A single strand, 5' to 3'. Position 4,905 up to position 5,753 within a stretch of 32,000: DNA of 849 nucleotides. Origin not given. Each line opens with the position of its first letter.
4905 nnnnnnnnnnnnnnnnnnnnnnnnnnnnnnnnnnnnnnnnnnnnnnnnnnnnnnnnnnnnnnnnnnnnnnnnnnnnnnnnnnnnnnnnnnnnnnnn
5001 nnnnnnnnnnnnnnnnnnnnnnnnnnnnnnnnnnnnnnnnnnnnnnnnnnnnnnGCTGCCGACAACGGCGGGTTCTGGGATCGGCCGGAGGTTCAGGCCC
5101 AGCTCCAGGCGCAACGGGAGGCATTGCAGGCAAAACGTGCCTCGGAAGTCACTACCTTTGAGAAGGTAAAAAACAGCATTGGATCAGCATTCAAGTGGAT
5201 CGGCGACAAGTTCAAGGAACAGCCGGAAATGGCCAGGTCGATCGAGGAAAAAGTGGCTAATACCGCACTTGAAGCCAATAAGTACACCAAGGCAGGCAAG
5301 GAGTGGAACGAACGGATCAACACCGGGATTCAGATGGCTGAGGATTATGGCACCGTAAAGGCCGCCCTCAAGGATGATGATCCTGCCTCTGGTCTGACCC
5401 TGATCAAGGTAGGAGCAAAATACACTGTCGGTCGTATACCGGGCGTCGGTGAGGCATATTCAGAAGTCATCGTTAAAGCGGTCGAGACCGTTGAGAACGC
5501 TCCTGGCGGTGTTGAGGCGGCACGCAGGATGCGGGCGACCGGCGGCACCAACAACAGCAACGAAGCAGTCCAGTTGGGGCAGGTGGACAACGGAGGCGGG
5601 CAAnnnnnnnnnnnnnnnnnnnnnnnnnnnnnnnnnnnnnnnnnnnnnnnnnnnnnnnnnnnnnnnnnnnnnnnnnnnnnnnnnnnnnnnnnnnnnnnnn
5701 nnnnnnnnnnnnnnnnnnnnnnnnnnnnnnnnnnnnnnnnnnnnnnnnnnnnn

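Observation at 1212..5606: Sec-signal RHS protein with an unrecognisable 183-aa C-terminal domain and no obvious delivery system or immunity gene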

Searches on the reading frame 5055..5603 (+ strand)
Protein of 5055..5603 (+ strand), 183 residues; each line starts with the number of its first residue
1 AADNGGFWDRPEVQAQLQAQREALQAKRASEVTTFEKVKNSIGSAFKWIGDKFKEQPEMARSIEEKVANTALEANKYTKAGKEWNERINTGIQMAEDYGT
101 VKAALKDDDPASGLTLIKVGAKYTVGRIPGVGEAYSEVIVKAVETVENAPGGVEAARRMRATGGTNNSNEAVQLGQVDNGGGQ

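Call 8: search_protein_families(library=pfam, proteins=[window:5055-5603:+], max_evalue=10)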
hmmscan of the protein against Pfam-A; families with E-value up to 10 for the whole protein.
seq(183 aa): 3 families
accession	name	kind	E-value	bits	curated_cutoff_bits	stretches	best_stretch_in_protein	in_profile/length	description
PF05058.17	ActA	-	0.0039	16.1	23.8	1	19-69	190-240/633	ActA Protein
PF04286.17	DUF445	-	0.018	15.4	33.8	1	10-73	242-306/368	Protein of unknown function (DUF445)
PF12023.13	DUF3511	-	0.065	13.5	25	1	36-54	22-40/45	Domain of unknown function (DUF3511)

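Call 9: search_protein_families(library=ncbifam, proteins=[window:5055-5603:+], max_evalue=0.1)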
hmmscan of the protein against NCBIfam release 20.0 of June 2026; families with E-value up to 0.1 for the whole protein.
seq(183 aa): 0 families

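Call 10: search_solved_structures(query=window:5055-5603:+, max_evalue=10)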
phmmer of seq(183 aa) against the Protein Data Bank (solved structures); distinct sequences matched with E-value up to 10: 2.
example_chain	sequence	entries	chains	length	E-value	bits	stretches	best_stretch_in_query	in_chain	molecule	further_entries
4m0g_A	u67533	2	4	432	1.3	12.4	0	18-137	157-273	Adenylosuccinate synthetase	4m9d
5uwy_A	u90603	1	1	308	1.4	12.3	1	85-135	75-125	Thioredoxin reductase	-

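Call 11: find_homologous_proteins(query=window:5055-5603:+, max_evalue=0.01)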
Query seq(183 aa): 150 candidates shared short words with the query, none scored E <= 0.01.

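Call 18: search_protein_representatives(protein=window:5055-5603:+)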
Query: 183 residues. Proteins with E-value up to 0.001 (for the whole library): 10; up to 1e-10: 7; up to 1e-30: 3. The best 10 are listed.
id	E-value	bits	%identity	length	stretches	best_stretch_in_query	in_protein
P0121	1.4e-48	181.6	53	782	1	7-177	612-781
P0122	9.3e-48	178.9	59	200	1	8-161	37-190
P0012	1.6e-41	158.7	52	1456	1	5-161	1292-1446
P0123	2.1e-26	109.5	36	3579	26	37-86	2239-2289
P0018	2.8e-26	109.1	45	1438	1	23-157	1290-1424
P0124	1.8e-17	80.3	48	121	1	76-178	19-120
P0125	9.1e-16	74.8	50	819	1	80-178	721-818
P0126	2.1e-06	44.3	41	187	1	85-181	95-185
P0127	2.4e-06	44.2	51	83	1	93-177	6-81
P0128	1.2e-05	41.9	25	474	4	65-148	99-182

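Call 36: search_solved_structures(query=A1, max_evalue=10)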
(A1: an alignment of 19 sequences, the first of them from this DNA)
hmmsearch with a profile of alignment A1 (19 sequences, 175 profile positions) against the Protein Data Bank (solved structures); distinct sequences matched with E-value up to 10: 1.
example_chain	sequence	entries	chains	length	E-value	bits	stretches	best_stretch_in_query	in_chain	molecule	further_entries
8v3b_a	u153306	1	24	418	0.019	18.4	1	47-144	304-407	O43_129_+4 component B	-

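Call 38: predict_structure(alignment_id=A1)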
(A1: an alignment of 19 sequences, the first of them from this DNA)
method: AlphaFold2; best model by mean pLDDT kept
length: 183 residues; sequences in the alignment: 19
mean_pLDDT: 44.5   pTM: 0.29
mean pLDDT of the five models: 44.5, 42.2, 40.3, 39.5, 37.9
residues with pLDDT >= 90: 0; 70-90: 0; 50-70: 60; < 50: 123
segments of 3 or more residues with pLDDT < 50: 1-6, 22-95, 125-136, 149-151, 163-183
pLDDT, mean of each block of 10 residues (from residue 1): 45 52 41 32 37 38 36 33 38 49 55 60 48 48 53 52 43 44 35
secondary structure, 60 per line:
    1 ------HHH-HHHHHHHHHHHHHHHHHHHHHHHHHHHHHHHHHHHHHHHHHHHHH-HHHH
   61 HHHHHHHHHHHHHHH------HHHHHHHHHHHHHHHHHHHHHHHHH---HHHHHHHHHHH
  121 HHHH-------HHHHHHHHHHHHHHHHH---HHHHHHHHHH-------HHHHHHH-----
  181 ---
elements in order: H11-55 H57-75 H82-106 H110-124 H132-148 H152-161 H169-175

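Call 56: fold_search(model_id=the predicted structure, library=pdb)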
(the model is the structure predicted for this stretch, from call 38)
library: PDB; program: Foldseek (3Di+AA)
matches with E <= 10: 20; with E <= 0.001: 0
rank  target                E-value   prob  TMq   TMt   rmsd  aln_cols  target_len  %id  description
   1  6f1t_n                3.1e+00  0.08  0.23  0.07  16.7       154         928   16  Cryo-EM structure of two dynein tail domains bound to dynactin and BICDR1 (released 2018-01-17)
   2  2i8b_A                3.7e+00  0.08  0.16  0.22  13.1        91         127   15  Crystal structure of the C-terminal domain of Ebola virus VP30 (released 2007-01-23)
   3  7vw0_B                5.9e+00  0.06  0.19  0.30   6.6        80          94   14  Structure of a dimeric periplasmic protein (released 2022-01-26)
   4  3g9g                  6.6e+00  0.03  0.19  0.15  24.6       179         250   11  Crystal Structure of the N-terminal EFC/F-BAR domain of Syp1 (released 2009-09-22)
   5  6ncl_c9               7.4e+00  0.04  0.17  0.19  10.4        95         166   16  Near-atomic structure of icosahedrally averaged PBCV-1 capsid (released 2019-01-30)
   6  8oj8_A                7.9e+00  0.05  0.22  0.11  11.8       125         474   18  60S ribosomal subunit bound to the E3-UFM1 complex - state 1 (native) (released 2024-02-21)
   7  9vzx_B                8.3e+00  0.03  0.15  0.13  14.4       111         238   12  Cryo-EM structure of TasH-tigRNA-gap dsDNA complex (released 2026-03-11)
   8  2qzg_C                8.8e+00  0.10  0.24  0.41   3.7        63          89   10  Crystal structure of unknown function protein MMP1188 (released 2007-09-04)
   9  9ork                  9.4e+00  0.08  0.19  0.17   8.9        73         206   12  Antarctic Rhodopsin crystallized in LCP at pH 8.5 (released 2025-11-26)
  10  6c1e_A                9.4e+00  0.06  0.26  0.23  12.0       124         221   13  NavAb NormoPP mutant (released 2018-05-16)
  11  9itt_I                9.4e+00  0.04  0.16  0.31  10.8        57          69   19  Chloroflexus aurantiacus ADP-bound ATP synthase, state 2 (released 2025-03-19)
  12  4ekw_D                9.4e+00  0.04  0.21  0.18  11.8       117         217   10  Crystal structure of the NavAb voltage-gated sodium channel (wild-type, 3.2 A) (released 2012-05-16)
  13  8otz_Co               9.4e+00  0.03  0.20  0.11  32.1       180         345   10  48-nm repeat of the native axonemal doublet microtubule from bovine sperm (released 2023-11-22)
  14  8rsq                  9.9e+00  0.08  0.18  0.09  12.5        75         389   17  Crystal structure of marine actinobacteria clade rhodopsin (MAR) - human GTPase Arf1 (L8K,Q71L) chimera; Ground state (released 2025-04-02)
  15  4q20_B                9.9e+00  0.07  0.17  0.14  15.0        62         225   10  Crystal structure of a C-terminal part of tyrosine kinase (DivL) from Caulobacter crescentus CB15 at 2.50 A resolution (released 2014-04-23)
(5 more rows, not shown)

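Call 75: search_dna_similar(query=window:5055-5603:+, collection=plasmids, mode=protein, max_evalue=0.01)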
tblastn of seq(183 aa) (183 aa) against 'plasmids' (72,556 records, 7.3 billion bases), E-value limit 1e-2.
No match.
